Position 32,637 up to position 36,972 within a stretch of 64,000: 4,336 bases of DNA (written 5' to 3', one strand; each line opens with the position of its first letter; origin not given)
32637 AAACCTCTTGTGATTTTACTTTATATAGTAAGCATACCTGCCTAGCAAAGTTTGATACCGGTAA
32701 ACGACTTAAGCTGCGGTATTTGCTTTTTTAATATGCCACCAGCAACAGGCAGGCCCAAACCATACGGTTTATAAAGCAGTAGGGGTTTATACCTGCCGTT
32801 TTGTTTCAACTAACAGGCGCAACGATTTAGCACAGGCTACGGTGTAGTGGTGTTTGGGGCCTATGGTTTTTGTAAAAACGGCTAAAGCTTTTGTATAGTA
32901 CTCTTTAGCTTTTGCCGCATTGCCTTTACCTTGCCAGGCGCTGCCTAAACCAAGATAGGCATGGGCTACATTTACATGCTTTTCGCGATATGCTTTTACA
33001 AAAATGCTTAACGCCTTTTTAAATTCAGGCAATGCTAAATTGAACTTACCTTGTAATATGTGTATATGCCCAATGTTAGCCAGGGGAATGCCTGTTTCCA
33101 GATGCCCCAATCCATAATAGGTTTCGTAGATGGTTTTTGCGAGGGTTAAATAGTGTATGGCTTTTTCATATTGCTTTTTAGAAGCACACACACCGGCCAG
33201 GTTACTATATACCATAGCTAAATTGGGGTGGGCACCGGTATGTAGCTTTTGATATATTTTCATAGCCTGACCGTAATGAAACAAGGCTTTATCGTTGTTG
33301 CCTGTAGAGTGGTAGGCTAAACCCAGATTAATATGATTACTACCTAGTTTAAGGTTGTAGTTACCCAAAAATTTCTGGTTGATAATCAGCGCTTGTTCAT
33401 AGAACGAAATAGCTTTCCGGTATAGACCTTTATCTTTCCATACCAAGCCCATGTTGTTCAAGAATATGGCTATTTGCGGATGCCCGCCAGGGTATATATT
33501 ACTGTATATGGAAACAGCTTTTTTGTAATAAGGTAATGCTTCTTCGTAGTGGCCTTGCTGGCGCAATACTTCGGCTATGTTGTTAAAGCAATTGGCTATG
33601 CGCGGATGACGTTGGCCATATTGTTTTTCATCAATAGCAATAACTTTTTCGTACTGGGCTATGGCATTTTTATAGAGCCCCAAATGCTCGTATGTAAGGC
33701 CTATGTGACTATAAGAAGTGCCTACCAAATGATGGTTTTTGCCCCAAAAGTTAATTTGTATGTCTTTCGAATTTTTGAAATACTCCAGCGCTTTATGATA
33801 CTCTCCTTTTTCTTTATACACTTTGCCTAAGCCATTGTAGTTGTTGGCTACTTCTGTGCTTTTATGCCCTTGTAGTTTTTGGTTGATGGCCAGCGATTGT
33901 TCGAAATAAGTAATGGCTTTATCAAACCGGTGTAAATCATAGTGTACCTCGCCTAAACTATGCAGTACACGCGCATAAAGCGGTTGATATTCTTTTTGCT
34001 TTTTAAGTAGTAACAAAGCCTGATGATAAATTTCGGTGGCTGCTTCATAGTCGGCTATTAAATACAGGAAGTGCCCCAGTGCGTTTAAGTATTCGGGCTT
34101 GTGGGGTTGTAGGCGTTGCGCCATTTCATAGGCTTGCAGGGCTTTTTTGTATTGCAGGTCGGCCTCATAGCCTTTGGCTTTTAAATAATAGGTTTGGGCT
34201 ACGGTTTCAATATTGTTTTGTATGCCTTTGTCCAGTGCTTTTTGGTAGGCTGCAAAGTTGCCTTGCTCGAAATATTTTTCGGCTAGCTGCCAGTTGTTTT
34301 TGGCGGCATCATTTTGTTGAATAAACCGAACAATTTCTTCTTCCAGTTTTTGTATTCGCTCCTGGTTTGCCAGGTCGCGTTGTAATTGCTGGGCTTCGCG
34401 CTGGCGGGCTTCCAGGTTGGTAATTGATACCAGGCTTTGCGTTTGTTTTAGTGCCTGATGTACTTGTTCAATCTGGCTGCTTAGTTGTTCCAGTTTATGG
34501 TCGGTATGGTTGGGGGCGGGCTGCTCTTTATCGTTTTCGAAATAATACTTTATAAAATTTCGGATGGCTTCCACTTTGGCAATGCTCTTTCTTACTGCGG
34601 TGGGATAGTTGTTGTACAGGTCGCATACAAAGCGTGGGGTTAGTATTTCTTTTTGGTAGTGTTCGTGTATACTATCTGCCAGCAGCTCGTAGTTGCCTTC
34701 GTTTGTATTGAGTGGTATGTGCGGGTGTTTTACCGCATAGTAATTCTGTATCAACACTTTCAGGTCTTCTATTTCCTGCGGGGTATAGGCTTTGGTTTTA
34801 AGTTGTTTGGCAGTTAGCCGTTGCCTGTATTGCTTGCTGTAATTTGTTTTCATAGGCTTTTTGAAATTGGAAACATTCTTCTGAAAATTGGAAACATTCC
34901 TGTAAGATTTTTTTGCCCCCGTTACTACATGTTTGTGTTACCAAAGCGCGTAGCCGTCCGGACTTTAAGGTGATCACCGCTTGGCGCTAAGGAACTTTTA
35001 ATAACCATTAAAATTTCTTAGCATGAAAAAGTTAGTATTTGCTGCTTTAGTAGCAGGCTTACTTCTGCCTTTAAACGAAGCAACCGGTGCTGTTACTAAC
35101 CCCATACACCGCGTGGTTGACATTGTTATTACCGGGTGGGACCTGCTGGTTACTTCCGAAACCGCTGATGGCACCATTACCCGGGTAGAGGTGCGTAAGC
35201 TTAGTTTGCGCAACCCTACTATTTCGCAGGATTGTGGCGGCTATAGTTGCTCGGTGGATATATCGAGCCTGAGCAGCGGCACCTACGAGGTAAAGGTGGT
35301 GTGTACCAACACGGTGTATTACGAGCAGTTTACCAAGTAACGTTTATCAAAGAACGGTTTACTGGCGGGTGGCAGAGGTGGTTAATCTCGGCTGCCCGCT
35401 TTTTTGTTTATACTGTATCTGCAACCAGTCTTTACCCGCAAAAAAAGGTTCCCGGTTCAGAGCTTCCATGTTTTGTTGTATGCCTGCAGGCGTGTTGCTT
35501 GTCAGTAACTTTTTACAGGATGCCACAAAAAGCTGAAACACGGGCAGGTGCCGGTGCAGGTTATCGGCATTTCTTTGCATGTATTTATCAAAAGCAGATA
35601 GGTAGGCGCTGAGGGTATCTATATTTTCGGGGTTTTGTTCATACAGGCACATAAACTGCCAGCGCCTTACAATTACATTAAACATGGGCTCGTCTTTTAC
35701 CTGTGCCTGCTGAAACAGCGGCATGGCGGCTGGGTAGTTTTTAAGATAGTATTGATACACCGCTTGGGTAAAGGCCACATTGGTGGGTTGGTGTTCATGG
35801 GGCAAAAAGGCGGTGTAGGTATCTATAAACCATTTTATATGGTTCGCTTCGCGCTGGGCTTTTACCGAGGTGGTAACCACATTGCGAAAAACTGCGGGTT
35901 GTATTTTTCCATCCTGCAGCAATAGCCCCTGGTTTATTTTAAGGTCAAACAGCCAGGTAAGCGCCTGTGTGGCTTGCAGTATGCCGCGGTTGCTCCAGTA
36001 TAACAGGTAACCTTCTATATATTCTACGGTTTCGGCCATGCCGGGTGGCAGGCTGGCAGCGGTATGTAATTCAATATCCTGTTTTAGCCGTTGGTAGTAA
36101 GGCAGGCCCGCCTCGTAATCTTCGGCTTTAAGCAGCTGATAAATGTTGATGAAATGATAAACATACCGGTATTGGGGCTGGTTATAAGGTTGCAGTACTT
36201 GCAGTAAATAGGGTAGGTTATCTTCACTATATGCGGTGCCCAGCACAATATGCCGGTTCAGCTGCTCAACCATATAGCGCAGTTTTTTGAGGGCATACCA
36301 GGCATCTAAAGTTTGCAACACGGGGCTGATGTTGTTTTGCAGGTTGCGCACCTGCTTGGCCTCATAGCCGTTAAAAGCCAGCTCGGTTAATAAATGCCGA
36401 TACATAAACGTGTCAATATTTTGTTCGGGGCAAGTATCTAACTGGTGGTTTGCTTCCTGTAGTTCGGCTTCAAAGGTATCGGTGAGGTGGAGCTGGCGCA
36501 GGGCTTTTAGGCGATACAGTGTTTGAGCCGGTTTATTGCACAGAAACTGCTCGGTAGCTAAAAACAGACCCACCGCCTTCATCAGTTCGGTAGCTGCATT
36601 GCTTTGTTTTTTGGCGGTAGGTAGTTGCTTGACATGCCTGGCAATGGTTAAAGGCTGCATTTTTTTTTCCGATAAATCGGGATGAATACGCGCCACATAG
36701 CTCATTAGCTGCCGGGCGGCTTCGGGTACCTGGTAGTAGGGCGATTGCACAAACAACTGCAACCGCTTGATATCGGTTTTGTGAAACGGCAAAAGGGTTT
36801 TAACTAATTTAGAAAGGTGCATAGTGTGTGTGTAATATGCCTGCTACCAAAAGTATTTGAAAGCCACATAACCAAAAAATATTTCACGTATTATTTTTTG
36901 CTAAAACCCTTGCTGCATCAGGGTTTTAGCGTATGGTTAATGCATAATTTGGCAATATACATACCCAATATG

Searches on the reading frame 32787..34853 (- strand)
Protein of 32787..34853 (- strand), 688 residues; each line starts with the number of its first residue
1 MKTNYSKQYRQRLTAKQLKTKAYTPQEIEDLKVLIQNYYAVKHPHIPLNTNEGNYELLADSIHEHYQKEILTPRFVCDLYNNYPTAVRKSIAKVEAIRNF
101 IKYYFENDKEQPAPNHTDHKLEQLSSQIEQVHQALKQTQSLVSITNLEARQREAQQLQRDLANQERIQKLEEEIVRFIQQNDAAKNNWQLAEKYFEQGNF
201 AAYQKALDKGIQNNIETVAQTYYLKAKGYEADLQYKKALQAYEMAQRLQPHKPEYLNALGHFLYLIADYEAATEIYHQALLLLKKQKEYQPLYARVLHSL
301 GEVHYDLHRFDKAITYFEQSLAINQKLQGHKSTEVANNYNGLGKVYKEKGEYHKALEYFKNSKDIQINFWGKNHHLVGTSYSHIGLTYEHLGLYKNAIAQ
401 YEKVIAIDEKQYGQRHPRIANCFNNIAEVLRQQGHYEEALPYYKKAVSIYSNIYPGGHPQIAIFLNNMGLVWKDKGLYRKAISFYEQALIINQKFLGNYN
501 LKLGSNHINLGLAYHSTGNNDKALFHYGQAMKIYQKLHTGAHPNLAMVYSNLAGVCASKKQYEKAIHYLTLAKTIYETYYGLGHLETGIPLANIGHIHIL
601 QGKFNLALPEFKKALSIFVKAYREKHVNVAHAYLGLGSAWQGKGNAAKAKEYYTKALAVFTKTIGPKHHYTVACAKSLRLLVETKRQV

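Call 4: search_protein_families(library=pfam, proteins=[window:32787-34853:-], max_evalue=0.01)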
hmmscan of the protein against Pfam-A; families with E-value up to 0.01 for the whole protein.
window:32787-34853:- (688 aa): 18 families
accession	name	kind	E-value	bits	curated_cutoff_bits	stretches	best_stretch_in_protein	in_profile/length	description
PF13424.12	TPR_12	-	3.2e-99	325.7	30.1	9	378-450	3-75/77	Tetratricopeptide repeat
PF00515.34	TPR_1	-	4.1e-50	166.1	27.8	6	420-452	1-33/34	Tetratricopeptide repeat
PF07719.23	TPR_2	-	1.3e-47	156.4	27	4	421-452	2-33/34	Tetratricopeptide repeat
PF13374.12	TPR_10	-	5.9e-43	144.1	27.5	4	420-459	2-41/42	Tetratricopeptide repeat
PF13181.12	TPR_8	-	3.3e-36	120.8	25.7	3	380-410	3-33/34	Tetratricopeptide repeat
PF13176.12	TPR_7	-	6.3e-28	94.9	27.9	1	424-447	3-26/36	Tetratricopeptide repeat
PF24885.1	TPR_NPHP3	-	1.8e-27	96.7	100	3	373-451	136-214/239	Nephrocystin-3 TPR domain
PF13428.12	TPR_14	-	2.1e-16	59.2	23.5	0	426-450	7-31/44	Tetratricopeptide repeat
PF13432.12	TPR_16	-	2.3e-15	57.2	32.7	0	426-490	3-59/65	Tetratricopeptide repeat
PF17874.7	TPR_MalT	-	2.4e-14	53.8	45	2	221-361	42-186/336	MalT-like TPR region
PF13414.12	TPR_11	-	1.6e-10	40.9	26.8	0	234-264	9-39/42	TPR repeat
PF14559.12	TPR_19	-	2.3e-10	41.1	25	0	234-295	6-67/68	Tetratricopeptide repeat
PF13174.12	TPR_6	-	6.7e-07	30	26.3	0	426-452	6-32/33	Tetratricopeptide repeat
PF09986.15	DUF2225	-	1.7e-06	28.4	21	0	603-665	92-153/214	Uncharacterized protein conserved in bacteria (DUF2225)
PF12895.13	ANAPC3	-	8.2e-06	26.5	27.2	0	234-318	4-80/82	Anaphase-promoting complex, cyclosome, subunit 3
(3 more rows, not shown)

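Call 75: search_protein_families(library=padloc, proteins=[window:32787-34853:-], max_evalue=0.01)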
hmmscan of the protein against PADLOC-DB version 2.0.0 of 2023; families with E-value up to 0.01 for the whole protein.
window:32787-34853:- (688 aa): 1 family
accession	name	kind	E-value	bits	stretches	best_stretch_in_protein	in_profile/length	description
PDLC01169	TPR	-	5.5e-19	66.5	4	420-495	109-182/252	TPR repeats containing protein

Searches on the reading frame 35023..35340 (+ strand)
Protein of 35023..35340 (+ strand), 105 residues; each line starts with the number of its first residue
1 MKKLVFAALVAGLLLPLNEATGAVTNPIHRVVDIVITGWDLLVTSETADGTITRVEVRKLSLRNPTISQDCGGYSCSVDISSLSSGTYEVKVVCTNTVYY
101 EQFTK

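Call 27: search_protein_families(library=ncbifam, proteins=[window:35023-35340:+], max_evalue=0.01)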
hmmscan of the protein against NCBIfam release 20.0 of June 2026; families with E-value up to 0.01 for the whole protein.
window:35023-35340:+ (105 aa): 0 families

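Call 47: search_protein_families(library=pfam, proteins=[window:35023-35340:+], max_evalue=0.1)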
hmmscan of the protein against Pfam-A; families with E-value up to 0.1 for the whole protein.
window:35023-35340:+ (105 aa): 4 families
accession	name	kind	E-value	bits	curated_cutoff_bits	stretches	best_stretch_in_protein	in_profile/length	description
PF17957.7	Big_7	-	0.022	15.9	24.1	1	47-92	27-70/70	Bacterial Ig domain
PF18962.6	Por_Secre_tail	-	0.051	14.3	27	1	68-98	38-68/75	Secretion system C-terminal sorting domain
PF07495.19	Y_Y_Y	-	0.062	13.7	26.6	1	70-97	23-49/65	Y_Y_Y domain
PF11589.14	DUF3244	-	0.087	13.3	25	1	40-104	30-95/96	Domain of unknown function (DUF3244)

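Call 75: search_protein_families(library=padloc, proteins=[window:35023-35340:+], max_evalue=0.01)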
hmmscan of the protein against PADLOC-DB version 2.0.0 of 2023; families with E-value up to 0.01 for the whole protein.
window:35023-35340:+ (105 aa): 0 families

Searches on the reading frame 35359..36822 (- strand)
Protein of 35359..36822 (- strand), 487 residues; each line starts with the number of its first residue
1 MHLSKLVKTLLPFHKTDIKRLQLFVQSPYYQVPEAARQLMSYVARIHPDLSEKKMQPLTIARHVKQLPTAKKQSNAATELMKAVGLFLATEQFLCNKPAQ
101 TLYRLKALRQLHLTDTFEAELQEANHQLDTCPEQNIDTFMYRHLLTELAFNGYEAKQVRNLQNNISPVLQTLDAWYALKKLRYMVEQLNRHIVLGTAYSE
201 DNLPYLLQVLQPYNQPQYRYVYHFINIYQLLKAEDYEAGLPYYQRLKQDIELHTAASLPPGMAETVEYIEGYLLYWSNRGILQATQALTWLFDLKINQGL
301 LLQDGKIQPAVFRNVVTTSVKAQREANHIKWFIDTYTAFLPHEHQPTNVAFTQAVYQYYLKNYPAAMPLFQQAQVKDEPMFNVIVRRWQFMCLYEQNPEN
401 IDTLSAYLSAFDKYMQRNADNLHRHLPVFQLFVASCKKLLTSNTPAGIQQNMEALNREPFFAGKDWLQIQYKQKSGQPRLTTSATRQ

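Call 4: search_protein_families(library=pfam, proteins=[window:35359-36822:-], max_evalue=0.01)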
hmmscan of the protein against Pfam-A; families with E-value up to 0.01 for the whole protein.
window:35359-36822:- (487 aa): 0 families

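Call 27: search_protein_families(library=ncbifam, proteins=[window:35359-36822:-], max_evalue=0.01)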
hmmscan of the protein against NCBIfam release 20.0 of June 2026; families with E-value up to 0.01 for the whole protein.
window:35359-36822:- (487 aa): 0 families

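Call 28: search_protein_families(library=phrogs, proteins=[window:35359-36822:-], max_evalue=0.01)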
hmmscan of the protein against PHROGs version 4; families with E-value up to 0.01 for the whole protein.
window:35359-36822:- (487 aa): 0 families

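Call 71: find_homologous_proteins(query=window:35359-36822:-)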
Query window:35359-36822:- (487 aa): 47 proteins with E <= 0.001 among 5004 candidates.
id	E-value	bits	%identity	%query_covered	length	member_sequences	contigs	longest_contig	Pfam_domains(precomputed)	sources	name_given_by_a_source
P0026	0.0e+0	1104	100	100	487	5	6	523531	-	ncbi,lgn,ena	ncbi:MAG: hypothetical protein U0T74_09340 [Chitinophagales bacterium]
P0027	3.0e-286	967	89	100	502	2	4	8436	-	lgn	-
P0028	2.3e-266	902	82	100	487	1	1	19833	-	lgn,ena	-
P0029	9.5e-137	475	48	98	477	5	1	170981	-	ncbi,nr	ncbi:MAG: hypothetical protein IPN22_04095 [Bacteroidetes bacterium]|nr:hypothetical protein [Bacter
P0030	3.1e-127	443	47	98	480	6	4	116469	-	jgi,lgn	jgi:hypothetical protein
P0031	3.8e-123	430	45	96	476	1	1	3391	-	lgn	-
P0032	4.5e-123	430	43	97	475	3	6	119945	-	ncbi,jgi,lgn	ncbi:MAG: hypothetical protein RLZZ367_789 [Bacteroidota bacterium]|jgi:hypothetical protein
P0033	8.2e-121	422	45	97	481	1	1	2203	-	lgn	-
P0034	1.5e-120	421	44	97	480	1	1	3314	-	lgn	-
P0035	4.6e-120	420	44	97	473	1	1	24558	-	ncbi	-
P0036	1.2e-119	418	43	96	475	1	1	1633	-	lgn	-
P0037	1.2e-119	418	44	96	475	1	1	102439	-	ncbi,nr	ncbi:MAG TPA: hypothetical protein VK154_20080 [Chitinophagales bacterium]|nr:hypothetical protein [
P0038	1.3e-119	418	45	92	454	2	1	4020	-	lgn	-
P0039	2.0e-119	418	43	96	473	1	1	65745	-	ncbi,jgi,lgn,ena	jgi:hypothetical protein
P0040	3.0e-119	417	42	97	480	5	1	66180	-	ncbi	-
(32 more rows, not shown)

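Call 74: search_solved_structures(query=A2, max_evalue=1)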
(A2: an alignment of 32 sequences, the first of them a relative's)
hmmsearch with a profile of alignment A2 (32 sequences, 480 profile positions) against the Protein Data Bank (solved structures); distinct sequences matched with E-value up to 1: 16.
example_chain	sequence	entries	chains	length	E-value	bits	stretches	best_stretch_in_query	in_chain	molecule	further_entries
9qhb_A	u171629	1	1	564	1.2e-05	27.7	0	331-373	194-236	Engineered tetratricopeptide repeat protein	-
8bu0_A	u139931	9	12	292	1.3e-05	27.5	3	331-373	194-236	Consensus tetratricopeptide repeat protein | Crystal structure of an 8-repeat consensus TPR superhelix with Zinc. | Monomer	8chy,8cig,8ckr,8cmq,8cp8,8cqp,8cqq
9qhc_A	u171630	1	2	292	0.00027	23.2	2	330-373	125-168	Engineered tetratricopeptide repeat protein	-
2fo7_A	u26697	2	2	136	0.0014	20.8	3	331-373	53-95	SYNTHETIC CONSENSUS TPR PROTEIN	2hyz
8ch0_A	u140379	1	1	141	0.002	20.3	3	330-373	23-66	Consensus tetratricopeptide repeat protein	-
6vfi_B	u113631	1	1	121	0.018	17.2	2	332-373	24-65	O43_dn18B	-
6v8e_A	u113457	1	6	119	0.041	16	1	332-373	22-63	Designed protein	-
2avp_A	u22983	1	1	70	0.067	15.3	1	330-373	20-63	synthetic consensus TPR protein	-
1na0_A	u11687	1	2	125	0.16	14.1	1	331-373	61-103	designed protein CTPR3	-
6vl6_B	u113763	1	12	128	0.22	13.6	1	332-373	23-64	T33_dn2B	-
5hrz_A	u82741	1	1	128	0.23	13.5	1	330-373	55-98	TPR domain protein 1na0C3_3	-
6vfh_A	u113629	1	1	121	0.25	13.4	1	332-373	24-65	T33_dn10A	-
1na3_A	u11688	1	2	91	0.37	12.8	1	330-373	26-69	designed protein CTPR2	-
6vl6_A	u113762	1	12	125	0.42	12.7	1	331-373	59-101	T33_dn2A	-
3kd7_A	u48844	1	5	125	0.69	11.9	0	330-373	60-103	CTPR390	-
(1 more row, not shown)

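Call 75: search_protein_families(library=padloc, proteins=[window:35359-36822:-], max_evalue=0.01)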
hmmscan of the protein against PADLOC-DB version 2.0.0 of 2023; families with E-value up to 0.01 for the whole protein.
window:35359-36822:- (487 aa): 0 families

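Call 82: predict_structure(alignment_id=A2)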
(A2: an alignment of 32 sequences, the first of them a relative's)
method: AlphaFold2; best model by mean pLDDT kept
length: 487 residues; sequences in the alignment: 32
mean_pLDDT: 91.2   pTM: 0.80
mean pLDDT of the five models: 91.2, 89.5, 89.0, 88.7, 88.6
residues with pLDDT >= 90: 387; 70-90: 86; 50-70: 6; < 50: 8
segments of 3 or more residues with pLDDT < 50: 480-487
pLDDT, mean of each block of 10 residues (from residue 1): 87 93 94 95 93 92 93 95 95 91 93 93 93 90 92 72 83 96 94 87 92 91 96 95 95 84 93 91 93 93 93 95 94 97 95 98 97 90 96 95 97 95 90 96 89 92 92 76 32
secondary structure, 60 per line:
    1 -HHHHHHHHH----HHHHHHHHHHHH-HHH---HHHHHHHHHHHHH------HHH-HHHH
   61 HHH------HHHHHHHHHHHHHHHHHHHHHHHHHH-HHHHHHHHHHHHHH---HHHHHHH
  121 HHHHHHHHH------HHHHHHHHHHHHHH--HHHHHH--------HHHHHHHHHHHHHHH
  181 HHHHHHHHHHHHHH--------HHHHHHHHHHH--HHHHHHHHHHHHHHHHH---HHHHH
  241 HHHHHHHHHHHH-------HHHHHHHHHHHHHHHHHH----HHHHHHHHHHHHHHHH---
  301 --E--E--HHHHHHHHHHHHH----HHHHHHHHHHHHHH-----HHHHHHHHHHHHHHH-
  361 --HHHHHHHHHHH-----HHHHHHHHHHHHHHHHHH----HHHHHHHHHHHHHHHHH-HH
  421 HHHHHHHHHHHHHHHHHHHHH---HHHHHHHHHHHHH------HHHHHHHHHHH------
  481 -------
elements in order: H2-10 H15-26 H34-46 H57-63 H70-95 H97-110 H114-129 H136-149 H152-157 H166-194 H203-213 H216-232 H236-252 H260-277 H282-297 H309-321 H326-339 H345-359 H363-373 H379-396 H401-417 H419-441 H445-457 H464-474
